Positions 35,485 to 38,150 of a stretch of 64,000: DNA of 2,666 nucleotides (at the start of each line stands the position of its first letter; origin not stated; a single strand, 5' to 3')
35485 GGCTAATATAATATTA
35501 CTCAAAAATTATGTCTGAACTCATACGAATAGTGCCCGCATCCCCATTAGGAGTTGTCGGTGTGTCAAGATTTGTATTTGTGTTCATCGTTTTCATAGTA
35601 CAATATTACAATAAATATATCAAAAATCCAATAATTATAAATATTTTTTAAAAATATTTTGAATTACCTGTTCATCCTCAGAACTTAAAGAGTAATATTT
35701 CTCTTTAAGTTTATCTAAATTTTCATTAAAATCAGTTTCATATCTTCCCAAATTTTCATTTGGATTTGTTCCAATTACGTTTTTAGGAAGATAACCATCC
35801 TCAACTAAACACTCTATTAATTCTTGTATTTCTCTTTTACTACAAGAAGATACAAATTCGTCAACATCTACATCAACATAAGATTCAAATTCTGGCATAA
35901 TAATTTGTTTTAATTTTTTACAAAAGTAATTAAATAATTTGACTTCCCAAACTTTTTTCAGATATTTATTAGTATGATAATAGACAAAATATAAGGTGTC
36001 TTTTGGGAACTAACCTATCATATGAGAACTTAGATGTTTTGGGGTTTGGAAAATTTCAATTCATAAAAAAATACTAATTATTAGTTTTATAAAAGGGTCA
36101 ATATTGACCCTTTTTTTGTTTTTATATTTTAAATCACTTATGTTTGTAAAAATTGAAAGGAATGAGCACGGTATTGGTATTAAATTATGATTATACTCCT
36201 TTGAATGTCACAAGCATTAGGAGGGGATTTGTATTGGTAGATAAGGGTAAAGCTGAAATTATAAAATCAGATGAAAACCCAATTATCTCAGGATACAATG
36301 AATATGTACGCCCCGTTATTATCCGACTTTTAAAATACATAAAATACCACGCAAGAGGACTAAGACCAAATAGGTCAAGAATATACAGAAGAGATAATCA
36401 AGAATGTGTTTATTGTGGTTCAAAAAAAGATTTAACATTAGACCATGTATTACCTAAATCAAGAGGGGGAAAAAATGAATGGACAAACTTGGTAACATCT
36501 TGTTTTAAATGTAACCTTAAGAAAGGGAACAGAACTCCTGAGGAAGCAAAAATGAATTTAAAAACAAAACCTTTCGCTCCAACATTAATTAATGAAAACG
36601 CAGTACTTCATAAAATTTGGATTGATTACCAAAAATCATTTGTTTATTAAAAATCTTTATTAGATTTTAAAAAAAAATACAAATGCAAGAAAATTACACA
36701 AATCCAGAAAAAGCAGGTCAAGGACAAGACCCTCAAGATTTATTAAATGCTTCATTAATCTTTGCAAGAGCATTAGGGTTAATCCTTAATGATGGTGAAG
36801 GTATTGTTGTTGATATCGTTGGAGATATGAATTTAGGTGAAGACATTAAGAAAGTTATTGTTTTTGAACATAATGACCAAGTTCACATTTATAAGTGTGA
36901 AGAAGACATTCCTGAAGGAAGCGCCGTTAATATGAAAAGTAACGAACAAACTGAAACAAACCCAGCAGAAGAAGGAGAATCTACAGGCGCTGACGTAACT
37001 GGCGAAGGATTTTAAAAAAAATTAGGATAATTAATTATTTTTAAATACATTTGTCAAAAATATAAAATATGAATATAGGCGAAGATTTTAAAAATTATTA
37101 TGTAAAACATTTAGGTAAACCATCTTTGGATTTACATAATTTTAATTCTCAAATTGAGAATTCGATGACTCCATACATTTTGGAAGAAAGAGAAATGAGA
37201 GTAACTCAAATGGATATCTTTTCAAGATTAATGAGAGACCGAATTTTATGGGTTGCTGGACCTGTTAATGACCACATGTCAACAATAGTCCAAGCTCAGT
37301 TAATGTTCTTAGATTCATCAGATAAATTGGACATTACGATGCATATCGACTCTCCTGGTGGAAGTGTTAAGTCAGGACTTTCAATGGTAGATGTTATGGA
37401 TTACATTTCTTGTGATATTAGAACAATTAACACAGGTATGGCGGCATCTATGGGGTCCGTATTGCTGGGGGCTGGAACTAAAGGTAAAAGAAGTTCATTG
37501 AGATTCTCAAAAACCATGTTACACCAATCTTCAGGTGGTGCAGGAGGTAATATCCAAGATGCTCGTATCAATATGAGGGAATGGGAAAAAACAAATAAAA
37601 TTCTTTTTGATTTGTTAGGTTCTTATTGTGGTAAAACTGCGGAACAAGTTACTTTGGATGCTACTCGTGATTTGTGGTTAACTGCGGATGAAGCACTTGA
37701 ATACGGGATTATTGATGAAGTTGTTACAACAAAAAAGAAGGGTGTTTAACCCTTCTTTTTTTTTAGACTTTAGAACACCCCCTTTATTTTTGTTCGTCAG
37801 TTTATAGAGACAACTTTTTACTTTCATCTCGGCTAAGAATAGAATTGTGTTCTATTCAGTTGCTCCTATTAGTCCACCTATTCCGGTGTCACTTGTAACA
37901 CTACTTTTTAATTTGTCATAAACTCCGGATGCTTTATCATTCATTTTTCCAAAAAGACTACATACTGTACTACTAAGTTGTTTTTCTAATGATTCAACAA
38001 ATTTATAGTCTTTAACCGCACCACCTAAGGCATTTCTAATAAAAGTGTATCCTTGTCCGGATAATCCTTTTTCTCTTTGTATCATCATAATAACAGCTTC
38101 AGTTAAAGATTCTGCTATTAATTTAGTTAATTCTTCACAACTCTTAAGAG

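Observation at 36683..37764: Phage-encoded ClpP with upstream acidic ORF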

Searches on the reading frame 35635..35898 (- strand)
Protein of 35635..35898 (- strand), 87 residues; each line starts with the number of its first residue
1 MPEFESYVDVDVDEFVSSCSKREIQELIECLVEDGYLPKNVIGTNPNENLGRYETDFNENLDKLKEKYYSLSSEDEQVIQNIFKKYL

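Call 5: search_protein_families(library=pfam, proteins=[window:35635-35898:-], max_evalue=0.1)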
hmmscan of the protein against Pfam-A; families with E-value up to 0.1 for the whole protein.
window:35635-35898:- (87 aa): 1 family
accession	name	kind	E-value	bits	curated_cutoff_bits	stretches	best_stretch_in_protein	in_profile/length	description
PF03250.19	Tropomodulin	-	0.066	13.6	23.3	1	3-35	4-40/142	Tropomodulin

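Call 85: search_protein_families(library=phrogs, proteins=[window:35635-35898:-], max_evalue=0.001)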
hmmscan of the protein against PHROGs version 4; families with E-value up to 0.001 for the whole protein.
window:35635-35898:- (87 aa): 0 families

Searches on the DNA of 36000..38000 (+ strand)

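Call 6: search_dna_similar(query=window:36000-38000:+, collection=phages, mode=distant)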
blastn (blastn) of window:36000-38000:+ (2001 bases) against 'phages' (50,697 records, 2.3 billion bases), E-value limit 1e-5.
Records with a match: 1; places in all: 1; records where one place covers at least 80% of the query: 0.
Best place of each record, by identity: 60-80% 1.
By first word of the organism name: uncultured 1.
By host as written in the record: - 1.
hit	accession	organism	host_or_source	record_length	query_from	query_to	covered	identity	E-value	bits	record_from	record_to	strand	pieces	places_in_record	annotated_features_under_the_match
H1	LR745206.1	uncultured phage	metagenomic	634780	1166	1569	20%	72.5%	1e-53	217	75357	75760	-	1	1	record has no annotation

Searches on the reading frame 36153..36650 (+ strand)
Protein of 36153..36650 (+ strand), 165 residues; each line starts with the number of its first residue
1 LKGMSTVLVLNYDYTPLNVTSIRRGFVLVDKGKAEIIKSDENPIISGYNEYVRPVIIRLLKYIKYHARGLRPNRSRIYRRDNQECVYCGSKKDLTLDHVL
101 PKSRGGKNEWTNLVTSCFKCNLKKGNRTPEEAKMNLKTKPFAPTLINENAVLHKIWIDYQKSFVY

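Call 5: search_protein_families(library=pfam, proteins=[window:36153-36650:+], max_evalue=0.1)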
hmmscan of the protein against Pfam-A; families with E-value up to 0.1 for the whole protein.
window:36153-36650:+ (165 aa): 4 families
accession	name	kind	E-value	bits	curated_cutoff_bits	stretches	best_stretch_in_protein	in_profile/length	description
PF14279.12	HNH_5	-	3.9e-16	59.2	27.5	1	85-136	1-55/56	HNH endonuclease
PF01844.29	HNH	-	1.4e-14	54.4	21.4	1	85-127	1-47/47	HNH endonuclease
PF13395.12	HNH_4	-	6.7e-07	29.6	22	1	92-129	16-53/54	HNH endonuclease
PF02945.21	Endonuclease_7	-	0.062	13.7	23.6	0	71-127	12-66/82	Recombination endonuclease VII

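Call 39: search_protein_families(library=phrogs, proteins=[window:36153-36650:+], max_evalue=0.01)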
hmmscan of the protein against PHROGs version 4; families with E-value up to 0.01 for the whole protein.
window:36153-36650:+ (165 aa): 41 families (the best 25 are shown)
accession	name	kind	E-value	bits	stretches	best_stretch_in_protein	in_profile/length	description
phrog_16726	-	DNA, RNA and nucleotide metabolism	4.4e-37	129.5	1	5-160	28-179/308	HNH endonuclease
phrog_8660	-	DNA, RNA and nucleotide metabolism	2.1e-17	64.9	1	73-135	115-187/196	HNH endonuclease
phrog_2214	-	DNA, RNA and nucleotide metabolism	6.3e-16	59.5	1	71-131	182-243/429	HNH endonuclease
phrog_2118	-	DNA, RNA and nucleotide metabolism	2e-15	58.1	1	73-137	167-234/301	HNH endonuclease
phrog_14314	-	DNA, RNA and nucleotide metabolism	2.1e-14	55.5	1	74-129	8-66/252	HNH endonuclease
phrog_589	-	DNA, RNA and nucleotide metabolism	2.9e-14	54.2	1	73-133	82-147/179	HNH endonuclease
phrog_1035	-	DNA, RNA and nucleotide metabolism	3e-14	54.5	1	67-137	137-223/271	endonuclease VII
phrog_7785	-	DNA, RNA and nucleotide metabolism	3.1e-14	54.2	1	75-134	63-122/147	HNH endonuclease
phrog_1271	-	DNA, RNA and nucleotide metabolism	3.3e-14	54.1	1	64-134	248-325/361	HNH endonuclease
phrog_6050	-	DNA, RNA and nucleotide metabolism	3.7e-14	53.3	1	73-131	302-364/402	HNH endonuclease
phrog_338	-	DNA, RNA and nucleotide metabolism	8.9e-13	49.3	1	74-160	194-280/340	HNH endonuclease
phrog_16986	-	unknown function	1.1e-12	49.1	1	74-133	12-74/248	-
phrog_5718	-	DNA, RNA and nucleotide metabolism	2.1e-12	47.8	1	73-140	119-189/394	HNH endonuclease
phrog_144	-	DNA, RNA and nucleotide metabolism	5.5e-12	46.7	1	71-134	73-142/175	HNH endonuclease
phrog_9545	-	DNA, RNA and nucleotide metabolism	9.1e-12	46.1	1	47-146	84-187/206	HNH endonuclease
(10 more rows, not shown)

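Call 59: search_protein_families(library=ncbifam, proteins=[window:36153-36650:+], max_evalue=0.001)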
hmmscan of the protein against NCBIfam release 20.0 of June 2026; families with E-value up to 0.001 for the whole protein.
window:36153-36650:+ (165 aa): 4 families
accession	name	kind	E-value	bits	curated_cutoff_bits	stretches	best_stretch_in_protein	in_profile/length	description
NF040563.1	guided_IscB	equivalog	1.2e-16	60.8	175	1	61-134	172-245/314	RNA-guided endonuclease IscB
NF049971.1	CRISPR_Cas9d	exception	3.1e-12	46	375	1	71-132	534-601/986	type II CRISPR RNA-guided endonuclease Cas9d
TIGR01865.2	cas_Csn1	equivalog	1.4e-05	23.6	100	1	69-135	560-634/1070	type II CRISPR RNA-guided endonuclease Cas9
NF038221.1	IcmJ_DotN_IVB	equivalog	0.00054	19.5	100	1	70-121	30-81/205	type IVB secretion system protein IcmJDotN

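Call 87: search_protein_families(library=padloc, proteins=[window:36153-36650:+], max_evalue=0.01)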
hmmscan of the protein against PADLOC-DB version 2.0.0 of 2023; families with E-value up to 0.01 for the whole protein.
window:36153-36650:+ (165 aa): 55 families (the best 25 are shown)
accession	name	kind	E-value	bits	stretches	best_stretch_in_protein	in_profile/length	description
PDLC04259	PDC-M01B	-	9.3e-11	40.2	1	80-148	92-160/277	-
PDLC04264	PDC-M01B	-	1.9e-10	39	1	76-133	93-153/282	-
PDLC00315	PtuB1|PtuB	-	1.2e-09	36.2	1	83-134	31-86/227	Unknown function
PDLC04251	PDC-M01B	-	1.2e-09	36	1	75-141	91-158/279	-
PDLC04248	PDC-M01B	-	1.3e-09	36.3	1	72-134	23-88/216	-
PDLC00337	PtuB1|PtuB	-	6.5e-09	34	1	75-133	49-113/216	Unknown function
PDLC04256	PDC-M01B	-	3.3e-08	31.4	1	77-135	100-161/285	-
PDLC04266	PDC-M01B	-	7.8e-08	30.2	1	80-132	92-146/281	-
PDLC01256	Cas9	-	8.1e-08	29.5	1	59-139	488-573/711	"CAS-II-A,CAS-II-B,CAS-II-C; effector__SPE"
PDLC03478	REase_II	-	1.3e-07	29.6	1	71-142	98-176/219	Type II restriction enzyme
PDLC04255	PDC-M01B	-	2.5e-07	28.7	1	82-133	107-160/285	-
PDLC04253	PDC-M01B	-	3.3e-07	27.9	1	64-130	83-155/366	-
PDLC00973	Cas9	-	4e-07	26.9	1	65-139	587-670/830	CRISPR subtype II RNA-guided endonuclease Cas9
PDLC01460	Cas9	-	1.6e-06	24.7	1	74-150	491-570/901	"CAS-II-A,CAS-II-B,CAS-II-C; effector__SPE"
PDLC04247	PDC-M01B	-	2.2e-06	25.8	1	82-132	100-152/286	-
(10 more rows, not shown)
